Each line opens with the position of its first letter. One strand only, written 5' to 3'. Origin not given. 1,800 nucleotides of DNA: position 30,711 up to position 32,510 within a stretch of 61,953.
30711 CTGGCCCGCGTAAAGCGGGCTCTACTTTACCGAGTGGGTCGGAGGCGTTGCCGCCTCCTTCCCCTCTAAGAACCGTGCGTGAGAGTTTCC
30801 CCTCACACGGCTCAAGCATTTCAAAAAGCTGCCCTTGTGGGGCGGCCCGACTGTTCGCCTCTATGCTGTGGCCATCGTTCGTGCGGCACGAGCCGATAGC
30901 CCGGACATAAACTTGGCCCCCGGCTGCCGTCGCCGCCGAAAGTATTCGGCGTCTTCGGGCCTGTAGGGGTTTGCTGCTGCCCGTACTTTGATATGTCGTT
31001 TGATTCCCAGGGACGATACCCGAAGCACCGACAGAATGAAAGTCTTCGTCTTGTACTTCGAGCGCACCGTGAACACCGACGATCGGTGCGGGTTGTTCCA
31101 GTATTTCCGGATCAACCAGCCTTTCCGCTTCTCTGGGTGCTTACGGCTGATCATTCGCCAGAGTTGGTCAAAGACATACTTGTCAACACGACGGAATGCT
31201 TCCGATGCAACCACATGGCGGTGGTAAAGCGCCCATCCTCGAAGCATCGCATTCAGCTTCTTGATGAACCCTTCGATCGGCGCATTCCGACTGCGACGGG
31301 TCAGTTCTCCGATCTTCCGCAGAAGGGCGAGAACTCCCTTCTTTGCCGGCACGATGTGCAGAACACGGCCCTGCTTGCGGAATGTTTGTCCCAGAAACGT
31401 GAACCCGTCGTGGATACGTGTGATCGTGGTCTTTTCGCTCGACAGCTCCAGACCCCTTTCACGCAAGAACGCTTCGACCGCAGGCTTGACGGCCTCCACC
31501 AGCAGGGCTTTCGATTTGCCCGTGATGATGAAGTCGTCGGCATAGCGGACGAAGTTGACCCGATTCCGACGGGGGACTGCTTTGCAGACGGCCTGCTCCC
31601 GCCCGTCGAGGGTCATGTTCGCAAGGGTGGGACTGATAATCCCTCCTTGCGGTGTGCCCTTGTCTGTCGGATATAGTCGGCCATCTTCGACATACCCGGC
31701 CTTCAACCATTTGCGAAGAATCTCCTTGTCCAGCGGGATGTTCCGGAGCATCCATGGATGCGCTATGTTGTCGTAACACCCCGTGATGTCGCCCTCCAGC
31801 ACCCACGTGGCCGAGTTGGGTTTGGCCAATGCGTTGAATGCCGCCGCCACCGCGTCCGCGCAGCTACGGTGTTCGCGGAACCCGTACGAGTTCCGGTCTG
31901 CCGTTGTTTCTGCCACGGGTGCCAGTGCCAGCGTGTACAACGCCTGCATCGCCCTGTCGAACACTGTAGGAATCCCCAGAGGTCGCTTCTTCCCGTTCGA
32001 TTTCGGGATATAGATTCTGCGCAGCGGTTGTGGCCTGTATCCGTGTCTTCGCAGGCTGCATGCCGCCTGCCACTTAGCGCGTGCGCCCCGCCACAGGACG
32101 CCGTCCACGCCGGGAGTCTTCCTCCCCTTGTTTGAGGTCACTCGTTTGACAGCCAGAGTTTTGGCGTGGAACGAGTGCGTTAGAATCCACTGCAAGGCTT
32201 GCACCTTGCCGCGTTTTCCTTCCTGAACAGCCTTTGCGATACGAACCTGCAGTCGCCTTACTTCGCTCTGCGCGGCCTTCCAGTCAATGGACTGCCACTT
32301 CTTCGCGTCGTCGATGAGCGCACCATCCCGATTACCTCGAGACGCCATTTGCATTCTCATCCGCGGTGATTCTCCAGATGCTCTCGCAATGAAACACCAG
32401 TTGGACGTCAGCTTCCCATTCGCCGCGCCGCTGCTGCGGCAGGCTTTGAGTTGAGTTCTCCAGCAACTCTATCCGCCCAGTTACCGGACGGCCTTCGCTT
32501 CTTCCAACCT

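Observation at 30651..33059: Group II intron inserted in the loop of a REP doublet inside a MITE-like element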

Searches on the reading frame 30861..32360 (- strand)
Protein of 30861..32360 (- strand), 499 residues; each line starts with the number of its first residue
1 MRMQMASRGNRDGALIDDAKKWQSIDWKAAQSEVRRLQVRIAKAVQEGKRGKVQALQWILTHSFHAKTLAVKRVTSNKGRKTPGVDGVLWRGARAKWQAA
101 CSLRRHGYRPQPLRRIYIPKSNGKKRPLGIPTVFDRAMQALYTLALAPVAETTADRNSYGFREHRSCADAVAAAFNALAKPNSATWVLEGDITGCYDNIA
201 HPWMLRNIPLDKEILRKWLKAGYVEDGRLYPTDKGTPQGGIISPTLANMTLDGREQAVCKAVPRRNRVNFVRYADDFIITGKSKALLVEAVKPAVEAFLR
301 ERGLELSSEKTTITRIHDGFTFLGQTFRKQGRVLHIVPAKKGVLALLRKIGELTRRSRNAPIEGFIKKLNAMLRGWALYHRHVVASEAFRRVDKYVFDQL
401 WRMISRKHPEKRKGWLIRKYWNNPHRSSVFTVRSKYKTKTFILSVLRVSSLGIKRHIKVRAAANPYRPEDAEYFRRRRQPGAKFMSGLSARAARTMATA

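Call 7: search_protein_families(library=pfam, proteins=[window:30861-32360:-])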
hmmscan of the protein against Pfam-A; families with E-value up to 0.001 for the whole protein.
window:30861-32360:- (499 aa): 4 families
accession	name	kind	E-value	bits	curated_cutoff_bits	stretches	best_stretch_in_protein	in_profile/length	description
PF00078.32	RVT_1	-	7.5e-40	137.3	29.6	1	118-327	1-205/205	Reverse transcriptase (RNA-dependent DNA polymerase)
PF13655.11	RVT_N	-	1.5e-30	105.8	28.1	1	22-103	1-83/83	N-terminal domain of reverse transcriptase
PF08388.16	GIIM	-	9.3e-22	77.2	23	1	345-421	3-80/80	Group II intron, maturase-specific domain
PF00680.25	RdRP_1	-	0.00048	19.5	23.9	0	266-333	330-396/450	Viral RNA-dependent RNA polymerase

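Call 8: find_encoding_contigs(protein=window:30861-32360:-, flank=3000, max_places=10)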
Protein window:30861-32360:- (499 aa): no gene with exactly this product is on record in the collection.

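Call 9: find_homologous_proteins(query=window:30861-32360:-, max_evalue=1e-30)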
Query window:30861-32360:- (499 aa): 8000 proteins with E <= 1e-30 among 8000 candidates; the best 120 are listed.
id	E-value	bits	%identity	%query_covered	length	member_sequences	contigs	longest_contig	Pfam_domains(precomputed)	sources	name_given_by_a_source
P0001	0.0e+0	1103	96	100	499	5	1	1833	PF00078.33,PF13655.12,PF08388.17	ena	-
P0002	1.8e-293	992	87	99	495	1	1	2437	PF00078.33,PF13655.12,PF08388.17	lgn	-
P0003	2.0e-268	909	81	97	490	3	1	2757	PF00078.33,PF13655.12,PF08388.17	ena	-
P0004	4.7e-261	885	79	99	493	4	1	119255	PF00078.33,PF13655.12,PF08388.17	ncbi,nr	ncbi:MAG TPA: group II intron reverse transcriptase/maturase [Verrucomicrobia bacterium]|nr:group II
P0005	1.5e-259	880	79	98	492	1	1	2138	PF00078.33,PF13655.12,PF08388.17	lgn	-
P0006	1.7e-249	847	77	97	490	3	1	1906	PF00078.33,PF13655.12,PF08388.17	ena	-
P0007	1.3e-233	794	72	98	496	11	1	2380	PF00078.33,PF13655.12,PF08388.17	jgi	jgi:RNA-directed DNA polymerase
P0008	4.9e-229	779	70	100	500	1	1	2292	PF00078.33,PF13655.12,PF08388.17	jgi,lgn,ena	-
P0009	1.2e-228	778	70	98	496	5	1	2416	PF00078.33,PF13655.12,PF08388.17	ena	-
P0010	2.3e-226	770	70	100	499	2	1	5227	PF00078.33,PF13655.12,PF08388.17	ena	-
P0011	2.7e-226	770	70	97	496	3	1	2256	PF00078.33,PF13655.12,PF08388.17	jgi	jgi:RNA-directed DNA polymerase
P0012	1.0e-225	768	70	98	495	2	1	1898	PF00078.33,PF13655.12,PF08388.17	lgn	-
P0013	1.0e-225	768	71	97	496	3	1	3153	PF00078.33,PF13655.12,PF08388.17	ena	-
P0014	1.6e-225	768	69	98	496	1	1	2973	PF00078.33,PF13655.12,PF08388.17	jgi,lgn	jgi:RNA-directed DNA polymerase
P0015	3.0e-225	767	69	98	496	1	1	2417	PF00078.33,PF13655.12,PF08388.17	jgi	jgi:RNA-directed DNA polymerase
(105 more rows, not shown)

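Call 10: find_encoding_contigs(protein=P0004, flank=3000, max_places=6)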
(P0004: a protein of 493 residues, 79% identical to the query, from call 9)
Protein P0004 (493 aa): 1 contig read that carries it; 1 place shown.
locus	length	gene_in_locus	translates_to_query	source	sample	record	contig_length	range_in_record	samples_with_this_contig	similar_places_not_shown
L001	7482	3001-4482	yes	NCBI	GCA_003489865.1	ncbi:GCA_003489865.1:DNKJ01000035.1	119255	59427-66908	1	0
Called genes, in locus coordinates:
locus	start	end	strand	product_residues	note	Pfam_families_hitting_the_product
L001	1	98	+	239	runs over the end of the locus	PF00520:Ion_trans, PF07885:Ion_trans_2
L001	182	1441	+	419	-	PF01844:HNH, PF14279:HNH_5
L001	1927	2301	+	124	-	-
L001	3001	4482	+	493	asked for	PF13655:RVT_N, PF00078:RVT_1, PF08388:GIIM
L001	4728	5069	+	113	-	-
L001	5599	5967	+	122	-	-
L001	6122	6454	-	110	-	-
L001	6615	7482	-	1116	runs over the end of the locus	-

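Call 11: find_encoding_contigs(protein=P0002, flank=3000, max_places=6)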
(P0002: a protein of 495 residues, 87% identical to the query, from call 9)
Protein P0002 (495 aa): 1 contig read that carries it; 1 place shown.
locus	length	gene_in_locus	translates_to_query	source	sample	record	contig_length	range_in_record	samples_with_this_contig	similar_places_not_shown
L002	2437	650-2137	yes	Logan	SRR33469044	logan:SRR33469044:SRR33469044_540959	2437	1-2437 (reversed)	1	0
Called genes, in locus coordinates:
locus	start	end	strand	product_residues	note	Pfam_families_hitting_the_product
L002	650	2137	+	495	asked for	PF13655:RVT_N, PF00078:RVT_1, PF08388:GIIM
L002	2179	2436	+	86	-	?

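Call 12: find_encoding_contigs(protein=P0003, flank=3000, max_places=6)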
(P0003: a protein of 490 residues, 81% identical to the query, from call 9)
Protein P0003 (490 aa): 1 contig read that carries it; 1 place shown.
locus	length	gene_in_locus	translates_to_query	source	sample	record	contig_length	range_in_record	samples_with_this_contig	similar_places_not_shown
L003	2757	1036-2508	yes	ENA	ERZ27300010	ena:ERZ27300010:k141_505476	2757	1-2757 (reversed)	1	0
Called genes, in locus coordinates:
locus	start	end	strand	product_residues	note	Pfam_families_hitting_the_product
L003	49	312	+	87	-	-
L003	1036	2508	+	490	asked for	PF13655:RVT_N, PF00078:RVT_1, PF08388:GIIM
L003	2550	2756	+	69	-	?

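Call 17: find_related_loci(query=window:30861-32360:-, collection=genome_contigs, flank=2500)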
Query window:30861-32360:- (499 aa) in genome_contigs; peptide patterns used: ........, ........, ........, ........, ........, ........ (x = any residue, [..] = any of these).
598 stretches matched a pattern (row limit reached: there are more); 560 encode a relative of the query (tblastn E <= 1e-3); the best 80 are kept; 80 distinct loci.
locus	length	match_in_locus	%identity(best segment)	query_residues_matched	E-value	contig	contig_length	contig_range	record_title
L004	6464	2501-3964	69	13-498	0e+0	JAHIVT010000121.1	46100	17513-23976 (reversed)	MAG: Proteobacteria bacterium isolate MM_PC_MetaG.mb.92 MM_PC_MetaG.mb.92_k141_950716, whole genome shotgun sequence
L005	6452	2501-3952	69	13-494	0e+0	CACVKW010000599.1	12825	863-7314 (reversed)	Olavius sp. associated proteobacterium Delta 1 isolate mag2:49deedb4-927c-43a8-ad40-04e63e16f3c8 genome assembly, contig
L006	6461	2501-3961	68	13-498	0e+0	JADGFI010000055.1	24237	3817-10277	MAG: Desulfobacteraceae bacterium isolate OB14 NODE_55_length_24237_cov_8.253022, whole genome shotgun sequence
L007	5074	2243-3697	67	13-496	0e+0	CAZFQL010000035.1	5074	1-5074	MAG TPA_asm: uncultured Chlorobiaceae bacterium isolate SRP302447_co3_354 genome assembly, contig: NODE_49606_length_507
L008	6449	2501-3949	67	10-491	0e+0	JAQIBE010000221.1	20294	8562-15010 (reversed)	MAG: Desulfobulbaceae bacterium isolate GH16 k119_198078, whole genome shotgun sequence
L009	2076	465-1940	65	1-496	0e+0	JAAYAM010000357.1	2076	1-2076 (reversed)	MAG: Acidobacteria bacterium isolate AS06rmzACSIP_132 639465_AS06, whole genome shotgun sequence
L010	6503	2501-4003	66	1-499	0e+0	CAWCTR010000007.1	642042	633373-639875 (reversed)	MAG: uncultured delta proteobacterium isolate MFD01476.bin.2.8 genome assembly, contig: contig_25446, whole genome shotg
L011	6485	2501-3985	65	2-497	0e+0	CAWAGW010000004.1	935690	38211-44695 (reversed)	MAG: uncultured delta proteobacterium isolate MFD02416.bin.2.191 genome assembly, contig: contig_1911, whole genome shot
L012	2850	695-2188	64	1-499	0e+0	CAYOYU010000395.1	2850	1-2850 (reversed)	MAG TPA_asm: uncultured Syntrophorhabdaceae bacterium isolate binchicken_co232_11 genome assembly, contig: NODE_62308_le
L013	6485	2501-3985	65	2-497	0e+0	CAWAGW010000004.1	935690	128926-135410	MAG: uncultured delta proteobacterium isolate MFD02416.bin.2.191 genome assembly, contig: contig_1911, whole genome shot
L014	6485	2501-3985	65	2-497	0e+0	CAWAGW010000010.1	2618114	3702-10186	MAG: uncultured delta proteobacterium isolate MFD02416.bin.2.191 genome assembly, contig: contig_6040, whole genome shot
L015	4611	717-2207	65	2-499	0e+0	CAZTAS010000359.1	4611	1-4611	MAG TPA_asm: uncultured Thermodesulfobacteriota bacterium isolate SRP323688_co1_150 genome assembly, contig: NODE_25132_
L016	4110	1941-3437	67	1-497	0e+0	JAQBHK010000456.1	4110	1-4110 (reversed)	MAG: Desulfobacterales bacterium isolate MAG_454_bin-01 454_bin-01_ctg-456, whole genome shotgun sequence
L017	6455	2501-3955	63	17-499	0e+0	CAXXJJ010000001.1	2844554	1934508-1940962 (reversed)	MAG: Desulfatiglandales bacterium isolate ad7cffaf-6c2b-4e6c-8426-e31439b40ff1 genome assembly, contig: contig_1, whole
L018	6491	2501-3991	65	1-499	0e+0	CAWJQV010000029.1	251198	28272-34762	MAG: uncultured delta proteobacterium isolate MFD02979.bin.2.153 genome assembly, contig: contig_33249, whole genome sho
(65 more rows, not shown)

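Call 20: find_related_loci(query=window:30861-32360:-, collection=metagenome_contigs, flank=2000)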
Query window:30861-32360:- (499 aa) in metagenome_contigs; peptide patterns used: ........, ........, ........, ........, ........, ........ (x = any residue, [..] = any of these).
600 stretches matched a pattern (row limit reached: there are more); 590 encode a relative of the query (tblastn E <= 1e-3); the best 80 are kept; 80 distinct loci.
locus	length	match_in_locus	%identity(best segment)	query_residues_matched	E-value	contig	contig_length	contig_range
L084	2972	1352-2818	69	13-499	0e+0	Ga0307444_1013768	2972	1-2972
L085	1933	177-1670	66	1-499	0e+0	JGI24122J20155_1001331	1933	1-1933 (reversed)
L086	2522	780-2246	70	13-499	0e+0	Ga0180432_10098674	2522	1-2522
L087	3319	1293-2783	70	1-496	0e+0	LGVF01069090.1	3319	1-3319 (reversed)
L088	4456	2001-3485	65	1-496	0e+0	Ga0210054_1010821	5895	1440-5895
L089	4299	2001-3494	66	1-499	0e+0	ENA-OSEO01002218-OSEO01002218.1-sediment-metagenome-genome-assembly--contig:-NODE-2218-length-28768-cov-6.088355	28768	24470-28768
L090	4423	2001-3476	67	10-499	0e+0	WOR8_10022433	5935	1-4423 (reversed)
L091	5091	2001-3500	65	1-499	0e+0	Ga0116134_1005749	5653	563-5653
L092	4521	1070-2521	67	13-494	0e+0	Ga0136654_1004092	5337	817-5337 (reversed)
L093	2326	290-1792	65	1-499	0e+0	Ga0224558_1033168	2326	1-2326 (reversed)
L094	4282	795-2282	66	1-497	0e+0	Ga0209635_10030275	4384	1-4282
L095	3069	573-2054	65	1-494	0e+0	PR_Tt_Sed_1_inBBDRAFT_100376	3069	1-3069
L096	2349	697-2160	67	13-499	0e+0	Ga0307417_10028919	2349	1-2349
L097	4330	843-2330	63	1-494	0e+0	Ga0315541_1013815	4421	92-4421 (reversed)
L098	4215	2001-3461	69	13-497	0e+0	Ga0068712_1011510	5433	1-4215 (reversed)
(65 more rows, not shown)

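Call 33: search_protein_families(library=ncbifam, proteins=[window:30861-32360:-])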
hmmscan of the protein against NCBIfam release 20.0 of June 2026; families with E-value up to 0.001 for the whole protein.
window:30861-32360:- (499 aa): 5 families
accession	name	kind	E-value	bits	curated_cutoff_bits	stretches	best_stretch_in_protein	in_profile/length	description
TIGR04416.1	group_II_RT_mat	equivalog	1.7e-106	356.3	300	1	66-408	3-353/353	group II intron reverse transcriptase/maturase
NF041746.1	Drt2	equivalog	1.5e-10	40.8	390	1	232-317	220-302/416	antiviral reverse transcriptase Drt2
NF038233.2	retron_St85_RT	exception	2.6e-10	40.1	235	1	114-316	26-215/289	retron St85 family RNA-directed DNA polymerase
NF041747.1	Drt3a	equivalog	1.1e-09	38.2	200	1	177-327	103-262/412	antiviral reverse transcriptase Drt3a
NF042941.1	Retron_TIR_antiphage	equivalog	2e-05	23.6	600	1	118-287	34-190/464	TIR domain-containing anti-phage reverse transcriptase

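Call 34: search_solved_structures(query=window:30861-32360:-, max_evalue=0.00001)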
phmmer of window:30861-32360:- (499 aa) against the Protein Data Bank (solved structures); distinct sequences matched with E-value up to 0.00001: 7.
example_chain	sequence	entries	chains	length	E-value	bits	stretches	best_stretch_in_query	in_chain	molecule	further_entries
6me0_C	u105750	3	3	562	2.3e-161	541.1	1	13-479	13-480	Maturase reverse transcriptase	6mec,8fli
5g2x_C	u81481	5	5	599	1.8e-39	139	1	69-260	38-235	GROUP II INTRON-ENCODED PROTEIN LTRA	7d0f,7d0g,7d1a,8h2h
7uim_D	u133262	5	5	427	8.9e-38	133.5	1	72-395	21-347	Group II intron reverse transcriptase/maturase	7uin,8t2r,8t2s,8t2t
6ar1_A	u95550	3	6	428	1.1e-37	133.2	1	69-397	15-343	GsI-IIC RT | Trt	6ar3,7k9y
5hhl_A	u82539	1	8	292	1.9e-31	112.6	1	72-328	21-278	Retron-type reverse transcriptase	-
5hhj_A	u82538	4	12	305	2.4e-30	109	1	72-327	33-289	Retron-type reverse transcriptase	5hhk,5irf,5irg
7kft_D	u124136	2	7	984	1.2e-23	86.8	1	96-331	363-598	Cas6-RT-Cas1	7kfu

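Call 42: find_encoding_contigs(protein=window:30861-32348:-, flank=3000, max_places=10)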
Protein window:30861-32348:- (495 aa): no gene with exactly this product is on record in the collection.

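Call 43: find_encoding_contigs(protein=P0001, flank=3000, max_places=10)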
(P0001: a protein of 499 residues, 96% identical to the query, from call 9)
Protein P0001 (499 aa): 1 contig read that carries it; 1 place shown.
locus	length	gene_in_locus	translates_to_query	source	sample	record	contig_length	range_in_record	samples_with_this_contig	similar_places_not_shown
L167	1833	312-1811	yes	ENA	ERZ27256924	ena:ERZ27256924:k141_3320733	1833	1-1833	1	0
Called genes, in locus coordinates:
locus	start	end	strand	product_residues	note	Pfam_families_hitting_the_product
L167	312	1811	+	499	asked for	PF13655:RVT_N, PF00078:RVT_1, PF08388:GIIM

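Call 44: list_cluster_members(proteins=[P0001, P0002])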
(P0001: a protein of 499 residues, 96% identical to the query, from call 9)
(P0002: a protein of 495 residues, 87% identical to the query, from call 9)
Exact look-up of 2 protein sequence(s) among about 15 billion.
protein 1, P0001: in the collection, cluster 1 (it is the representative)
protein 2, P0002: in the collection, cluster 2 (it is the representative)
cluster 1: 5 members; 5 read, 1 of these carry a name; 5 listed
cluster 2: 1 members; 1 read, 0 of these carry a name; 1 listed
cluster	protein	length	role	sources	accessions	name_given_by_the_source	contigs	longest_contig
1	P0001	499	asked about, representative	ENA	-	-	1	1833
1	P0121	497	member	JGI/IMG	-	RNA-directed DNA polymerase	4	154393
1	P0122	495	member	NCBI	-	-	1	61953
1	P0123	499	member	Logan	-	-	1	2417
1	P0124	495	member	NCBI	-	-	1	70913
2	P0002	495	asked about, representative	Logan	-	-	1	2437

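Call 45: find_encoding_contigs(protein=P0124, flank=4000, max_places=10)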
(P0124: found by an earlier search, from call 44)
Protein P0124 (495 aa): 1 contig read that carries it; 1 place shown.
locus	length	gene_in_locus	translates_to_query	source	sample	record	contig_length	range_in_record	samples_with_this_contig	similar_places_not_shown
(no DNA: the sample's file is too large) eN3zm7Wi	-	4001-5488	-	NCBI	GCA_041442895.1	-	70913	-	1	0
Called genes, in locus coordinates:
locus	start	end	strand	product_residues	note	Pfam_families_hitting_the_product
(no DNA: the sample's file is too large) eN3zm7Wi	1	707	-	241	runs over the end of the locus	PF14371:DUF4412 (weak)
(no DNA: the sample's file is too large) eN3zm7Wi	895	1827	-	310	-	-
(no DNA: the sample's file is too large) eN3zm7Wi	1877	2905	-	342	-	PF01797:Y1_Tnp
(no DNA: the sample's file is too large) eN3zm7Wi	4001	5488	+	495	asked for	PF13655:RVT_N, PF00078:RVT_1, PF08388:GIIM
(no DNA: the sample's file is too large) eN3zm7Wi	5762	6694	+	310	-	PF03741:TerC, PF04332:DUF475, PF03741:TerC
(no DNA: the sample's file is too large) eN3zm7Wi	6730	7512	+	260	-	-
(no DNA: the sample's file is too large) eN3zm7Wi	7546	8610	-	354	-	PF02424:ApbE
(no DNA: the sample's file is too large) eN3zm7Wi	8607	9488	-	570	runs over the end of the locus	PF01145:Band_7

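Call 46: find_encoding_contigs(protein=P0121, flank=4000, max_places=10)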
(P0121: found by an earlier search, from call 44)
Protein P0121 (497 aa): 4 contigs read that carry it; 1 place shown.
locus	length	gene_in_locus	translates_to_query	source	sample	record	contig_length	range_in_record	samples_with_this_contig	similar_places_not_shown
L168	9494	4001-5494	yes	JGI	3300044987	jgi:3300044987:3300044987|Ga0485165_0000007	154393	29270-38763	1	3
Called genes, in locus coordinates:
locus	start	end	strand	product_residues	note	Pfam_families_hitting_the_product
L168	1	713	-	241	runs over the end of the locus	PF14371:DUF4412 (weak)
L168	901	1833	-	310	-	-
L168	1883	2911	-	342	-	PF01797:Y1_Tnp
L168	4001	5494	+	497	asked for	PF13655:RVT_N, PF00078:RVT_1, PF08388:GIIM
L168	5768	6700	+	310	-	PF03741:TerC, PF04332:DUF475, PF03741:TerC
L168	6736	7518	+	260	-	-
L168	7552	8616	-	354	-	PF02424:ApbE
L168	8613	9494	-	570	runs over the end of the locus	PF01145:Band_7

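Call 48: find_encoding_contigs(protein=P0123, flank=3000, max_places=10)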
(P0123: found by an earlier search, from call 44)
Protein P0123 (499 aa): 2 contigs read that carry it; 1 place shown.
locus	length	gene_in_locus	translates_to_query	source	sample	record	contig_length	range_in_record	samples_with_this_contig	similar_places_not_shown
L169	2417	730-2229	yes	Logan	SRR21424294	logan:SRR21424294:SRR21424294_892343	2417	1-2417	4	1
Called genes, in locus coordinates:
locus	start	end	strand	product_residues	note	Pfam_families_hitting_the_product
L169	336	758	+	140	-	-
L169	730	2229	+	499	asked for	PF13655:RVT_N, PF00078:RVT_1, PF08388:GIIM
